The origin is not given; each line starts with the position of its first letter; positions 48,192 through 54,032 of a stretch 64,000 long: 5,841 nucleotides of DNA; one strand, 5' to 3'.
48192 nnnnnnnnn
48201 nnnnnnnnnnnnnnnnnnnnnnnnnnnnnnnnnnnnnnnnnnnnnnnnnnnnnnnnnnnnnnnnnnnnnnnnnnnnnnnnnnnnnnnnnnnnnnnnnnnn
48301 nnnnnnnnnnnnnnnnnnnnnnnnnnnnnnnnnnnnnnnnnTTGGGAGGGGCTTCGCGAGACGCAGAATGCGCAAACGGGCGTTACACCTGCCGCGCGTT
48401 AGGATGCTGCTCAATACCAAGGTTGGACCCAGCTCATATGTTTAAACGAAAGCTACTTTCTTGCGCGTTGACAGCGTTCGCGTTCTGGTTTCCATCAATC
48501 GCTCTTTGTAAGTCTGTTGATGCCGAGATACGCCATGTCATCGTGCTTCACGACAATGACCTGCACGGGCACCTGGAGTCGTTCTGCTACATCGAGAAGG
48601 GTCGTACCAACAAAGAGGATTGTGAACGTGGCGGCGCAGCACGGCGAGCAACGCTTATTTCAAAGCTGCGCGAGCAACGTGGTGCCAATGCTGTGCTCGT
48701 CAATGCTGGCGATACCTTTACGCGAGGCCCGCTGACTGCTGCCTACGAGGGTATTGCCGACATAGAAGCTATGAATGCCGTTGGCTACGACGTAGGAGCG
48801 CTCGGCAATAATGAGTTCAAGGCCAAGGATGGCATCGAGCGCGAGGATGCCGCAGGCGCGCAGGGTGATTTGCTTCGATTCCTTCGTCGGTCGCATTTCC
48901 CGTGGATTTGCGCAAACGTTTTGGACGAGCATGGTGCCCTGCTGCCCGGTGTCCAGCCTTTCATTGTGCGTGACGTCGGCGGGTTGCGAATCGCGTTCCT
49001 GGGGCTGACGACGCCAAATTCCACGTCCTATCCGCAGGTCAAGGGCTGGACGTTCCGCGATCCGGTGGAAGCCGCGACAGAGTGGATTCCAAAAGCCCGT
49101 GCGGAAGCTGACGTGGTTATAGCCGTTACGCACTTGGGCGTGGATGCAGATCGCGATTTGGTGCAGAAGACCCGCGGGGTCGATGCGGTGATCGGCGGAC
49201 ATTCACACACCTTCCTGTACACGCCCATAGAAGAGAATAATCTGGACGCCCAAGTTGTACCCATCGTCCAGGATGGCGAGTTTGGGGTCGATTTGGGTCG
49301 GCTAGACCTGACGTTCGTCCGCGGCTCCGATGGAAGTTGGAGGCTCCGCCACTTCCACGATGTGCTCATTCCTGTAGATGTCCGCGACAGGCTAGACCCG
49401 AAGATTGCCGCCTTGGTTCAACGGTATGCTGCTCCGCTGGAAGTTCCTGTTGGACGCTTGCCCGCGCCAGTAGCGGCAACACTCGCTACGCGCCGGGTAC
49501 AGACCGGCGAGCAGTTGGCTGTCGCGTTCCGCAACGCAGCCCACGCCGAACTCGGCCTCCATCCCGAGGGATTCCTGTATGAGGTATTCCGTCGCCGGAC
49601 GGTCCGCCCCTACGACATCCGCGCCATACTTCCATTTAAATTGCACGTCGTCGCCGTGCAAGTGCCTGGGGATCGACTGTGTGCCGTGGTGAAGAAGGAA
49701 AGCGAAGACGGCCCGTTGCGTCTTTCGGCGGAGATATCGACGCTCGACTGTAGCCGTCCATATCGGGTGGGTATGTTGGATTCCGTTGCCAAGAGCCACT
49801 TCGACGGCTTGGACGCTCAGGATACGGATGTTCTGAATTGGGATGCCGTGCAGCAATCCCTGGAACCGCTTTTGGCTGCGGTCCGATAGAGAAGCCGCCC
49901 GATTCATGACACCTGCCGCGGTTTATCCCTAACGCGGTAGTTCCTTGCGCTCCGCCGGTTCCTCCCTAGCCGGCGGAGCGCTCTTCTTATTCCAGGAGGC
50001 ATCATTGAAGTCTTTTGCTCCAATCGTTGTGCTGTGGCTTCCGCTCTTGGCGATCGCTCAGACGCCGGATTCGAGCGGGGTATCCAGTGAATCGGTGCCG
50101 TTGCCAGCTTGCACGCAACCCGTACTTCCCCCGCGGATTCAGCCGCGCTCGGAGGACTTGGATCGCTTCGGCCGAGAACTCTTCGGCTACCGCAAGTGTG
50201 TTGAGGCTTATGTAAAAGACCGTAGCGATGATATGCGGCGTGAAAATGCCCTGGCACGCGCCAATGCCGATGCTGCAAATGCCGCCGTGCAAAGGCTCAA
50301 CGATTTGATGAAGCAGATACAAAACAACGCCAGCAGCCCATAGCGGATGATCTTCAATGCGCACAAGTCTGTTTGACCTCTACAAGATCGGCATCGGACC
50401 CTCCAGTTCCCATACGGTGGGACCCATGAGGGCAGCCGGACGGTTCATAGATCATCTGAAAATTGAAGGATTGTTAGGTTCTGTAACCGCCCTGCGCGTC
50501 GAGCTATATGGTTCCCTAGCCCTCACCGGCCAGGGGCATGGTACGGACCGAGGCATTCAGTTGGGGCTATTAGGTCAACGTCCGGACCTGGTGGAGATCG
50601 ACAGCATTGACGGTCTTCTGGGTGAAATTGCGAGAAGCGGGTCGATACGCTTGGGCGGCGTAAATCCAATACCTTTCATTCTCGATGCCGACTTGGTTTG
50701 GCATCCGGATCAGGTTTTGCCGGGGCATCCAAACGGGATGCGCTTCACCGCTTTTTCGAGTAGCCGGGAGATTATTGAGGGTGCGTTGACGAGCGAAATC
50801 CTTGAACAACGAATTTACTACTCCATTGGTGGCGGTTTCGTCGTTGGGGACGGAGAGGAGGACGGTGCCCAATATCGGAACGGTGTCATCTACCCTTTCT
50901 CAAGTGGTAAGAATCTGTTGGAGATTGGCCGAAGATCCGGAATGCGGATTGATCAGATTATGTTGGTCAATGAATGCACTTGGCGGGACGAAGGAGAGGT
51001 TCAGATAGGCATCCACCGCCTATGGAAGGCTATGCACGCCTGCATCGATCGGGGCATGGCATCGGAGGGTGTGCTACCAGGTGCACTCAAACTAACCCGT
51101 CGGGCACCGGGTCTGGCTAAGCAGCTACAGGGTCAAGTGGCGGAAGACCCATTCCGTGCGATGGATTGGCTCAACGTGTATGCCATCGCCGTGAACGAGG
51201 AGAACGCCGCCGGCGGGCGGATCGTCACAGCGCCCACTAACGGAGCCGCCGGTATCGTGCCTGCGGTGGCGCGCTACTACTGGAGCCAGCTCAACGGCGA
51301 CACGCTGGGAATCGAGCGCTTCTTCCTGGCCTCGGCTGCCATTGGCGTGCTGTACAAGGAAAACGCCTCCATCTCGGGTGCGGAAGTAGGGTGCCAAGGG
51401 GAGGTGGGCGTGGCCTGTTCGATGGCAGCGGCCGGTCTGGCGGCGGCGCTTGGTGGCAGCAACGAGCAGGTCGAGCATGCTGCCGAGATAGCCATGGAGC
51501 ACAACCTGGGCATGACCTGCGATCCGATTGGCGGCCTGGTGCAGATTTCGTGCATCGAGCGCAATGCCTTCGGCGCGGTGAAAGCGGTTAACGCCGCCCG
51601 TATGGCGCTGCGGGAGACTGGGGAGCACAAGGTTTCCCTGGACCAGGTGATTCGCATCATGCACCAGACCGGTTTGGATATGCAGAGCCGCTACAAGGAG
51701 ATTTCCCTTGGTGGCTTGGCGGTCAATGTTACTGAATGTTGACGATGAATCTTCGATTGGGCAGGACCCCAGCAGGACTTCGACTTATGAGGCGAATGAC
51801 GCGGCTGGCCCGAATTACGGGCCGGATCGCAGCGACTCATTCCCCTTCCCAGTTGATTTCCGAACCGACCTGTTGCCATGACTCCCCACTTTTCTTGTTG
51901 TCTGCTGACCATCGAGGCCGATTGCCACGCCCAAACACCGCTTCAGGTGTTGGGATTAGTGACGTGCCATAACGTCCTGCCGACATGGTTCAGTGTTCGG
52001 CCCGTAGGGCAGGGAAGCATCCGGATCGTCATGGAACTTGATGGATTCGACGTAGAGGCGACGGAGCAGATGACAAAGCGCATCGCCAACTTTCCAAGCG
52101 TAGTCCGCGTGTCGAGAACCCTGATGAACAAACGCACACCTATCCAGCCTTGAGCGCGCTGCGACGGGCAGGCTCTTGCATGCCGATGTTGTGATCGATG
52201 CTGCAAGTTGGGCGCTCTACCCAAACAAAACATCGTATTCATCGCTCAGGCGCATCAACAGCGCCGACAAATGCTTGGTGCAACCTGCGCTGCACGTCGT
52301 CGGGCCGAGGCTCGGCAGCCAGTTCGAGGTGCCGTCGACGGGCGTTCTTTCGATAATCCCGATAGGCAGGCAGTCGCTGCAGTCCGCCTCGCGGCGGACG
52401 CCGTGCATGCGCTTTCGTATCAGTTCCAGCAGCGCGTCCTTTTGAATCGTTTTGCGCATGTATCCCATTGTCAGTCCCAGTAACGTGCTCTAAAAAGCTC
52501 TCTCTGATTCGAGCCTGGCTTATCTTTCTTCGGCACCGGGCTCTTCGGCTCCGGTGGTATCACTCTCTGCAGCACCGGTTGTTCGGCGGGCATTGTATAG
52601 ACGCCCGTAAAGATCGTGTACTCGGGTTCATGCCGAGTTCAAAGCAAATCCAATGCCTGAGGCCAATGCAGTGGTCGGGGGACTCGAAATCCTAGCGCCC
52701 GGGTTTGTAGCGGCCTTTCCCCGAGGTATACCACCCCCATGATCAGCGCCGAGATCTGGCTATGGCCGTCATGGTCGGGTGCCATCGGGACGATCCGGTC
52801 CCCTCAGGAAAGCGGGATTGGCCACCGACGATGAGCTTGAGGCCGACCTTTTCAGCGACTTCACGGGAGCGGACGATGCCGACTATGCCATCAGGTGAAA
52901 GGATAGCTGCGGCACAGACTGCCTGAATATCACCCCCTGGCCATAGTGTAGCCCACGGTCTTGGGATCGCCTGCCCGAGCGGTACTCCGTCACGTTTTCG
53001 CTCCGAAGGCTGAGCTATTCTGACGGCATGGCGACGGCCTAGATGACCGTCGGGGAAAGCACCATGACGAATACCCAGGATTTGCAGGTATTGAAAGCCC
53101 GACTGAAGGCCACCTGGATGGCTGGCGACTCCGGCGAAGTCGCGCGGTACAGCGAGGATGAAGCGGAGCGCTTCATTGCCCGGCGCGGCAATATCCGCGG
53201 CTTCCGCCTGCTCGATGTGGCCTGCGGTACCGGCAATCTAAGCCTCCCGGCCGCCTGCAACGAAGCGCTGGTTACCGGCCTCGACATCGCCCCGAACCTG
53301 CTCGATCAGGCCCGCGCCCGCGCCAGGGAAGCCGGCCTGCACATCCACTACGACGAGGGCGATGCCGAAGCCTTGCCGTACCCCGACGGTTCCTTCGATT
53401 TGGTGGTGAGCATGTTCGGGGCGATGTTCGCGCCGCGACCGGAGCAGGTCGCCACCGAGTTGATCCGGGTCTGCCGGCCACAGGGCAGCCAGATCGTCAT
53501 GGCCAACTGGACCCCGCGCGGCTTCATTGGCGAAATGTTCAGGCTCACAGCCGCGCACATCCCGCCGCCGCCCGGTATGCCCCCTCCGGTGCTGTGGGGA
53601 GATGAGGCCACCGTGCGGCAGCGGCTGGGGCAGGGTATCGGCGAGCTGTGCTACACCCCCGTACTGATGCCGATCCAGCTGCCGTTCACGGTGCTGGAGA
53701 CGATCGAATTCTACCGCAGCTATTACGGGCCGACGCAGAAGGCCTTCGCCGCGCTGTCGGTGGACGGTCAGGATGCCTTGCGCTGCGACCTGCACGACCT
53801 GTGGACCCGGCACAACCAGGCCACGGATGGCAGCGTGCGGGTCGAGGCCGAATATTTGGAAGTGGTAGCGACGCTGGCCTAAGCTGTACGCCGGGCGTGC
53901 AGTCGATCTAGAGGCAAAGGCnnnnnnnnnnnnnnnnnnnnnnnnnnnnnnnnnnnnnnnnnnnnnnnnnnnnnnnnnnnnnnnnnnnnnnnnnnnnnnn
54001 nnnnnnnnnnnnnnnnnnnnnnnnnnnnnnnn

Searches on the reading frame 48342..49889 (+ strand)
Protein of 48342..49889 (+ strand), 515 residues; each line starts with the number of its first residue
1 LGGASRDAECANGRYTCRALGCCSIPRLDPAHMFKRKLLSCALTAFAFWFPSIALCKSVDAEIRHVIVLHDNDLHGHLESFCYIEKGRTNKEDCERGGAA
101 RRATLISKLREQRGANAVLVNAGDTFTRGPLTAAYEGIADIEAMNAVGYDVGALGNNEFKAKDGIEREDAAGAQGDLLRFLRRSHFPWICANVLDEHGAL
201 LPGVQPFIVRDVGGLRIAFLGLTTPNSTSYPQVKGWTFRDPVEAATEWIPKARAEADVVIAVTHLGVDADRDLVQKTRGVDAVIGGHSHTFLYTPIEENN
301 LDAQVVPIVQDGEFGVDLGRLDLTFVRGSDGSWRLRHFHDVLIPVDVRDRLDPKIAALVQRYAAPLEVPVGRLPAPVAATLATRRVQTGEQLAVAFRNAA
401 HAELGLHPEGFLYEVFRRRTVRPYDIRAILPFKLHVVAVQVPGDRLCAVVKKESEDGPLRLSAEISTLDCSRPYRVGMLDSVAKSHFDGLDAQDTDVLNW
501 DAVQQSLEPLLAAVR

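Call 66: search_protein_families(library=pfam, proteins=[window:48342-49889:+], max_evalue=0.00001)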
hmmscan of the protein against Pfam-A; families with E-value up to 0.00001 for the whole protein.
window:48342-49889:+ (515 aa): 2 families
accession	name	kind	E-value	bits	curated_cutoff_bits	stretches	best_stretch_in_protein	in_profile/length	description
PF00149.33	Metallophos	-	3.8e-12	47.5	21.5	1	68-290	3-190/191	Calcineurin-like phosphoesterase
PF09587.15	PGA_cap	-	2.6e-06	27.6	27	1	206-291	122-233/255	Bacterial capsule synthesis protein PGA_cap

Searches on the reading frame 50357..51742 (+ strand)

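Call 19: search_protein_families(library=pfam, proteins=[window:50357-51742:+], max_evalue=0.001)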
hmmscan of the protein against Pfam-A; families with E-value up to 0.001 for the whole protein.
window:50357-51742:+ (461 aa): 2 families
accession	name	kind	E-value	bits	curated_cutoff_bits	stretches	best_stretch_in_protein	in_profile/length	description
PF03313.21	SDH_alpha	-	4.8e-86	289.1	26.4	1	194-455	2-260/260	Serine dehydratase alpha chain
PF03315.21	SDH_beta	-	1.7e-53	181.6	26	1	4-165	1-153/155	Serine dehydratase beta chain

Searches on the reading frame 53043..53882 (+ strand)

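Call 19: search_protein_families(library=pfam, proteins=[window:53043-53882:+], max_evalue=0.001)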
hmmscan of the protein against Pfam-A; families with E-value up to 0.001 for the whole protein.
window:53043-53882:+ (279 aa): 7 families
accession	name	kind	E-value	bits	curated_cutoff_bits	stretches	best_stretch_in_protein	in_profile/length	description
PF13649.12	Methyltransf_25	-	1.3e-22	80.7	27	1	57-148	2-97/97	Methyltransferase domain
PF08241.18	Methyltransf_11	-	1.5e-22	80.5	21.2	1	57-149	1-92/95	Methyltransferase domain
PF13847.12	Methyltransf_31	-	3.5e-16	59.6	27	1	54-152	5-109/145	Methyltransferase domain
PF01209.24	Ubie_methyltran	-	5.4e-14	52.5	20.1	1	47-153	42-152/233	ubiE/COQ5 methyltransferase family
PF08242.18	Methyltransf_12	-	2.9e-10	41.2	30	1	57-148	1-96/98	Methyltransferase domain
PF13489.12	Methyltransf_23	-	1.5e-05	25.2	27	1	36-149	4-113/164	Methyltransferase domain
PF07021.18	MetW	-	0.00015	21.9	21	1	53-145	14-103/193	Methionine biosynthesis protein MetW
